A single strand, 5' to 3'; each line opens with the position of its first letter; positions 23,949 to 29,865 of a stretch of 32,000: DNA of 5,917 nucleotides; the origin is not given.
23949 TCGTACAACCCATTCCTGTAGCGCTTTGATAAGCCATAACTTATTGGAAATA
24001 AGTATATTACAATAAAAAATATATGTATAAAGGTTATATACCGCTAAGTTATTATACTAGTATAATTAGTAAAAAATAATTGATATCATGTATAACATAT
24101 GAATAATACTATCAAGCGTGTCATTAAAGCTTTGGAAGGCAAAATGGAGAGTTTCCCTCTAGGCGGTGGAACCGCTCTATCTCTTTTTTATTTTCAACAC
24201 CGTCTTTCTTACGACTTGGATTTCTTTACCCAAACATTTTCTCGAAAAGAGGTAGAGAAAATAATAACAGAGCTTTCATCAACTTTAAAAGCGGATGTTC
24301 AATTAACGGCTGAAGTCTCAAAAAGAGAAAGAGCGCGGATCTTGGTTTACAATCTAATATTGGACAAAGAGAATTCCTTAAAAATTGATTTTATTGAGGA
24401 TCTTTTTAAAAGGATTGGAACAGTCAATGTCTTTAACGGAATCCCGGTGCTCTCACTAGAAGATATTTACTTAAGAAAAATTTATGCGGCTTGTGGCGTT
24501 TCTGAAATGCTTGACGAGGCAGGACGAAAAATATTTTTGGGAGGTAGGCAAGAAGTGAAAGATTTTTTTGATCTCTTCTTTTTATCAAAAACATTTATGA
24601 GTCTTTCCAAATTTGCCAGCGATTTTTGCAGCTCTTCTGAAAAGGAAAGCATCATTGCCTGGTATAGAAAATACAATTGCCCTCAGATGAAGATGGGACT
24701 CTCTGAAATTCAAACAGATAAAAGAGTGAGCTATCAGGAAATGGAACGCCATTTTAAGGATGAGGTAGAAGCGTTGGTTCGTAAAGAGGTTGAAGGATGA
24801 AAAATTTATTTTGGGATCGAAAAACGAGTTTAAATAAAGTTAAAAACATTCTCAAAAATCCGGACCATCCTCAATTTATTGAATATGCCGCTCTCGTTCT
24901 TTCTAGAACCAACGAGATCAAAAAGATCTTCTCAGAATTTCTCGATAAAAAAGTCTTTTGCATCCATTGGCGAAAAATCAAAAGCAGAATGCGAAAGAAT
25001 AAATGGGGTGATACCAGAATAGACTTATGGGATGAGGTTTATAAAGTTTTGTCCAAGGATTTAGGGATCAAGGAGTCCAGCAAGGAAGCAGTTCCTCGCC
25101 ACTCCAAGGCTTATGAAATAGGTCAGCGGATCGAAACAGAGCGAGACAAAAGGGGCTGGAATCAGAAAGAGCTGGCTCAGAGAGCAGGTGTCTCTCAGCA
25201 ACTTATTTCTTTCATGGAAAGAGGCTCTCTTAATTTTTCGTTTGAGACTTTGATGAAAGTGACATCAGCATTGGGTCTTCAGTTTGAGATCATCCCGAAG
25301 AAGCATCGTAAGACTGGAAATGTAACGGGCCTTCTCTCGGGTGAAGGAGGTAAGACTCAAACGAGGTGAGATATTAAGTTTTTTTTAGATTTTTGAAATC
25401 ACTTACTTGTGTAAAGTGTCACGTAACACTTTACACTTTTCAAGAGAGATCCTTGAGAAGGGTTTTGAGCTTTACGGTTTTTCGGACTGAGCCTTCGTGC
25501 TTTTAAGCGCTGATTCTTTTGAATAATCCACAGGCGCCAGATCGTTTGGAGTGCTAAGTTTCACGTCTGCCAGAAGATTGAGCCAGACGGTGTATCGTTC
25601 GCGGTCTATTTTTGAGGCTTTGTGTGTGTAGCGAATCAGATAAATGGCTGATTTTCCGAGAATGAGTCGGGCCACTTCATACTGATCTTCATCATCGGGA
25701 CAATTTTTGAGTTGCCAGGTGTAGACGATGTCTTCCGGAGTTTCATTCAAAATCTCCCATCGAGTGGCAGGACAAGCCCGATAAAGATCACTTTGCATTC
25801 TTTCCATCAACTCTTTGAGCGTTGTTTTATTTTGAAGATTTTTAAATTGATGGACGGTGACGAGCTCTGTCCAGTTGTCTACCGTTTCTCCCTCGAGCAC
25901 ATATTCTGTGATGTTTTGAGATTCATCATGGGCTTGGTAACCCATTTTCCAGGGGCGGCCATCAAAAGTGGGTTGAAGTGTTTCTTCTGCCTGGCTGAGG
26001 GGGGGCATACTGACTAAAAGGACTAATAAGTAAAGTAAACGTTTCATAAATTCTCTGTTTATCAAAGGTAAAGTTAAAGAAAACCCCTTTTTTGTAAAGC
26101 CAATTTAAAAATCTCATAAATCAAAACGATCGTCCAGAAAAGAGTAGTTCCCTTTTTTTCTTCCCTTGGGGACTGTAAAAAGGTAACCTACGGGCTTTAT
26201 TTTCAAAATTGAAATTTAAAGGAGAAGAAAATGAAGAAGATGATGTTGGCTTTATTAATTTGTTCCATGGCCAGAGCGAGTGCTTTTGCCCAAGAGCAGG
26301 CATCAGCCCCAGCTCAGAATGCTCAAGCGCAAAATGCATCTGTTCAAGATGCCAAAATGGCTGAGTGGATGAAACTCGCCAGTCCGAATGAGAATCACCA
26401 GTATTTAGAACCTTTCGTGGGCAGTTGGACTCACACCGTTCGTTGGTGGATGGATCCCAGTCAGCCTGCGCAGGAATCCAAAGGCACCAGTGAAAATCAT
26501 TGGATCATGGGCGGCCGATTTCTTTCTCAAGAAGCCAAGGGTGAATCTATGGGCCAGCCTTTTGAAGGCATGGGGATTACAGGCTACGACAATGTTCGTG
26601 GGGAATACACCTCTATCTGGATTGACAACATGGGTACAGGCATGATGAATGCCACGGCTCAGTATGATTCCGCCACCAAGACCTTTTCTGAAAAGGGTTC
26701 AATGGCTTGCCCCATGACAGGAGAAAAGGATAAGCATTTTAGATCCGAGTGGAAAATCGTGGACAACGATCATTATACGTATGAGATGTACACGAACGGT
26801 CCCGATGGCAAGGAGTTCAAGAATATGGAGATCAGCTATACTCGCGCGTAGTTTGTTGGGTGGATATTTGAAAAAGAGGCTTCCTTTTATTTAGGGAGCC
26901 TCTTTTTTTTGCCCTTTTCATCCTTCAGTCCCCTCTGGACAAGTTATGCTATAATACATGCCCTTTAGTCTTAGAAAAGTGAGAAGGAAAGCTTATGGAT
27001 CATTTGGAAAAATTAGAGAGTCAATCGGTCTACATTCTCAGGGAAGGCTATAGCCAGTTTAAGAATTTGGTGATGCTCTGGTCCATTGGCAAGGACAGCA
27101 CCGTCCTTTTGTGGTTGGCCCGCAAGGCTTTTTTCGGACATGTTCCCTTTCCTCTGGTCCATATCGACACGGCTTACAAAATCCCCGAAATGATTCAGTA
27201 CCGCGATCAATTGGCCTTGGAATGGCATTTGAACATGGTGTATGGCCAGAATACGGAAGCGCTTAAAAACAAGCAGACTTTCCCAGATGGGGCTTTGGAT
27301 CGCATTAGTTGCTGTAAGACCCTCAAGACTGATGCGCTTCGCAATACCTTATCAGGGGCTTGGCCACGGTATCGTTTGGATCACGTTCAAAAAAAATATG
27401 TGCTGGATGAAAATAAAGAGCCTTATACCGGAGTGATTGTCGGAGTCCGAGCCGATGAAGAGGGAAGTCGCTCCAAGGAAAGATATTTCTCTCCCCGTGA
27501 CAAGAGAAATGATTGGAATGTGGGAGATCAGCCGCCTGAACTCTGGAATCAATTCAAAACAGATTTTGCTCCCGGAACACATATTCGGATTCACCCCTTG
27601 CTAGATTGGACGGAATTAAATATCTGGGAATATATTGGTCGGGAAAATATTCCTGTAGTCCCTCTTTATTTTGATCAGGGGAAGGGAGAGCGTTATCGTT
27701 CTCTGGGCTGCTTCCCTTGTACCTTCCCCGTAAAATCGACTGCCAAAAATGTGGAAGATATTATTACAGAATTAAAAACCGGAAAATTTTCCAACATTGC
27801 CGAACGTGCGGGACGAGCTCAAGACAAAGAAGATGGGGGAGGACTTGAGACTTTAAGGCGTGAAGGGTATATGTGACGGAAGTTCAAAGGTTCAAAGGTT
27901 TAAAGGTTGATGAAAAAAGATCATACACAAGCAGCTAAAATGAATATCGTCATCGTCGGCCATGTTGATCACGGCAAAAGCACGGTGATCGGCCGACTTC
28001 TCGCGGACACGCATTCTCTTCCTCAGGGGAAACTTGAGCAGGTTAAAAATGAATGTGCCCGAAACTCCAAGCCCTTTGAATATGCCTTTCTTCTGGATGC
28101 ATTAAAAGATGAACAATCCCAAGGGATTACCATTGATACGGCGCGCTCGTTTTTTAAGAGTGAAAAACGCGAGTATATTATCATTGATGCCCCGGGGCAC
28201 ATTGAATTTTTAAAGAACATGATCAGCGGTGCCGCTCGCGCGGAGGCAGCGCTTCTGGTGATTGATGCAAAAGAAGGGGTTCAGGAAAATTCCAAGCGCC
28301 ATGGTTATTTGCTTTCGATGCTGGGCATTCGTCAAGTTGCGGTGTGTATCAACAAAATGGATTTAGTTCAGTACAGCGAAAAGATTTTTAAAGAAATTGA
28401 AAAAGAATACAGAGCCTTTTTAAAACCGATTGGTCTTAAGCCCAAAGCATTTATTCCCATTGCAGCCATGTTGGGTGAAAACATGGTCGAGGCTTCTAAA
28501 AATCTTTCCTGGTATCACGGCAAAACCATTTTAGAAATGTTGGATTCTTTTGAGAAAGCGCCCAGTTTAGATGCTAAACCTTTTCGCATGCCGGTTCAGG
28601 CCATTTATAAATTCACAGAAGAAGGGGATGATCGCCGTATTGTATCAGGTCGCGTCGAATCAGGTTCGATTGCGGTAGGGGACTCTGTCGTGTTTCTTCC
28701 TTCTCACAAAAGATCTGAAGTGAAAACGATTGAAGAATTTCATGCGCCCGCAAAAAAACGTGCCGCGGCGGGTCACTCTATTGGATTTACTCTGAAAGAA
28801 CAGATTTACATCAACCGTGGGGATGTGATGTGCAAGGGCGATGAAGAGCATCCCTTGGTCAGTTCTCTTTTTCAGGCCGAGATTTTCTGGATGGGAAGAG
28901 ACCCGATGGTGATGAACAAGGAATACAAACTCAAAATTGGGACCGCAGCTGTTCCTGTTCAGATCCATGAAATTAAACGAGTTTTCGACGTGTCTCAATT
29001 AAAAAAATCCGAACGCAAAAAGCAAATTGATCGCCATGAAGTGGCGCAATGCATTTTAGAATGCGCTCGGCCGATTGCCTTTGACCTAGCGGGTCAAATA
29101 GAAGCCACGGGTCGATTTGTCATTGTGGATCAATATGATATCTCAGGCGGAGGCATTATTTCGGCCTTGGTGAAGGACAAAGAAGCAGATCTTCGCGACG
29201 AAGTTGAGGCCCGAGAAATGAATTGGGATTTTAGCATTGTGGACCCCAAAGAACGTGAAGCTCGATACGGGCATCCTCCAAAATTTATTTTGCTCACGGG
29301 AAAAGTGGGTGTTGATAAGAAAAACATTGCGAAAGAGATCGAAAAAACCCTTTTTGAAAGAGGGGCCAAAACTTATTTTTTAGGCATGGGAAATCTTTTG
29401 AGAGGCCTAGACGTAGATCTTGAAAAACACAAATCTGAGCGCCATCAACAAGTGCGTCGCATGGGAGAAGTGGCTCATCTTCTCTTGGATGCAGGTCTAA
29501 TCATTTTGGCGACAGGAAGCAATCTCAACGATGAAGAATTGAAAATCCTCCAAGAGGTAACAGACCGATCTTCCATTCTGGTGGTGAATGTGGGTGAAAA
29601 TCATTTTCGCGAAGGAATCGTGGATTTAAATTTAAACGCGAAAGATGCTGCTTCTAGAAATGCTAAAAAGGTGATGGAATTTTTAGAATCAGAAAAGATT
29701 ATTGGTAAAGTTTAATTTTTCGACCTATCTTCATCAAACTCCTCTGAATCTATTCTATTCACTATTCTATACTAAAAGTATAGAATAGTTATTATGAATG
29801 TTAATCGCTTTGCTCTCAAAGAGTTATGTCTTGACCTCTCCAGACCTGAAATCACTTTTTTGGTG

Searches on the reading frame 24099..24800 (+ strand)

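Call 19: search_protein_families(library=pfam, proteins=[window:24099-24800:+])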
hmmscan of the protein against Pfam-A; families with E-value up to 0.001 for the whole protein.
window:24099-24800:+ (233 aa): 1 family
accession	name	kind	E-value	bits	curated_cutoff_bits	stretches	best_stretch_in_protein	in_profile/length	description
PF08843.17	AbiEii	-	3.3e-16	60.4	22.5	1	13-220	9-224/238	Nucleotidyl transferase AbiEii toxin, Type IV TA system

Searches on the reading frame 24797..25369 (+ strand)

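Call 19: search_protein_families(library=pfam, proteins=[window:24797-25369:+])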
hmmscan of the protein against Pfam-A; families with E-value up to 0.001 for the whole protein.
window:24797-25369:+ (190 aa): 5 families
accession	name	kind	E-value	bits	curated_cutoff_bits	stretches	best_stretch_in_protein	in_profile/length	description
PF01381.28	HTH_3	-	1.1e-12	48.2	23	1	113-164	2-53/55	Helix-turn-helix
PF13744.12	HTH_37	-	1.7e-07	31.4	27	1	107-165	18-77/80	Helix-turn-helix domain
PF13560.12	HTH_31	-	2.6e-07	31.3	27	1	107-161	1-56/64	Helix-turn-helix domain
PF13443.12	HTH_26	-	2.9e-06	27.9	22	1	117-164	7-55/63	Cro/C1-type HTH DNA-binding domain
PF12844.13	HTH_19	-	9.7e-05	22.6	30.2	1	109-160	1-52/64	Helix-turn-helix domain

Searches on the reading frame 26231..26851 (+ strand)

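Call 19: search_protein_families(library=pfam, proteins=[window:26231-26851:+])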
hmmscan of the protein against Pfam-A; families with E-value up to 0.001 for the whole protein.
window:26231-26851:+ (206 aa): 1 family
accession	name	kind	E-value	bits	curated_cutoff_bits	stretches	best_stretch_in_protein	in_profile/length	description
PF07617.17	DUF1579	-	5.9e-44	150.1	25.2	1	52-205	2-155/155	Protein of unknown function (DUF1579)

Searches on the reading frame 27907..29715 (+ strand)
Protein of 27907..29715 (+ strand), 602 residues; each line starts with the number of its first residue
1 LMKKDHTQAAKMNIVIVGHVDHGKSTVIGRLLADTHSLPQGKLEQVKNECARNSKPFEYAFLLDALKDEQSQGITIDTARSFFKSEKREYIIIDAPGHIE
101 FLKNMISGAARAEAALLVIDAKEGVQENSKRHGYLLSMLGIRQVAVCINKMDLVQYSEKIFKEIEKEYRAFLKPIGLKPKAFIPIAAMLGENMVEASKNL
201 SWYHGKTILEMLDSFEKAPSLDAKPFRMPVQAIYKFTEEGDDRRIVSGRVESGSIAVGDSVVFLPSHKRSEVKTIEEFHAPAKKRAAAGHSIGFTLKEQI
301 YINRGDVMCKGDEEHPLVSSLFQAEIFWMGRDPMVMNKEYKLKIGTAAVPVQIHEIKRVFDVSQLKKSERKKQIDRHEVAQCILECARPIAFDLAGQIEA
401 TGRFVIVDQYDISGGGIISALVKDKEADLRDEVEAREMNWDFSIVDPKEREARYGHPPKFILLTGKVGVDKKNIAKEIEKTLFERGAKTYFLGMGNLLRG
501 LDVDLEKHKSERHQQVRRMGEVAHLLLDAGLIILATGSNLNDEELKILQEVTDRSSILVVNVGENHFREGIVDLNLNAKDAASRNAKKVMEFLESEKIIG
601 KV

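Call 20: search_protein_families(library=pfam, proteins=[window:27907-29715:+])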
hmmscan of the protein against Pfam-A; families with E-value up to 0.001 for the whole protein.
window:27907-29715:+ (602 aa): 5 families
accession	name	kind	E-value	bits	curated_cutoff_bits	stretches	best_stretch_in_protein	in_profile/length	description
PF00009.33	GTP_EFTU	-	6.1e-45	153.6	26.5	1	12-214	4-184/188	Elongation factor Tu GTP binding domain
PF22594.2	GTP-eEF1A_C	-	2e-18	67.1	27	1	322-418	2-100/101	GTP-eEF1A C-terminal domain-like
PF01583.26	APS_kinase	-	5.3e-13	49.7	21.1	1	460-536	4-80/152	Adenylylsulphate kinase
PF03144.31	GTP_EFTU_D2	-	2.4e-09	37.9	30.3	1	244-309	2-73/73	Elongation factor Tu domain 2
PF01926.29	MMR_HSR1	-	2.8e-07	31.1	21.9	0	70-131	28-95/113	50S ribosome-binding GTPase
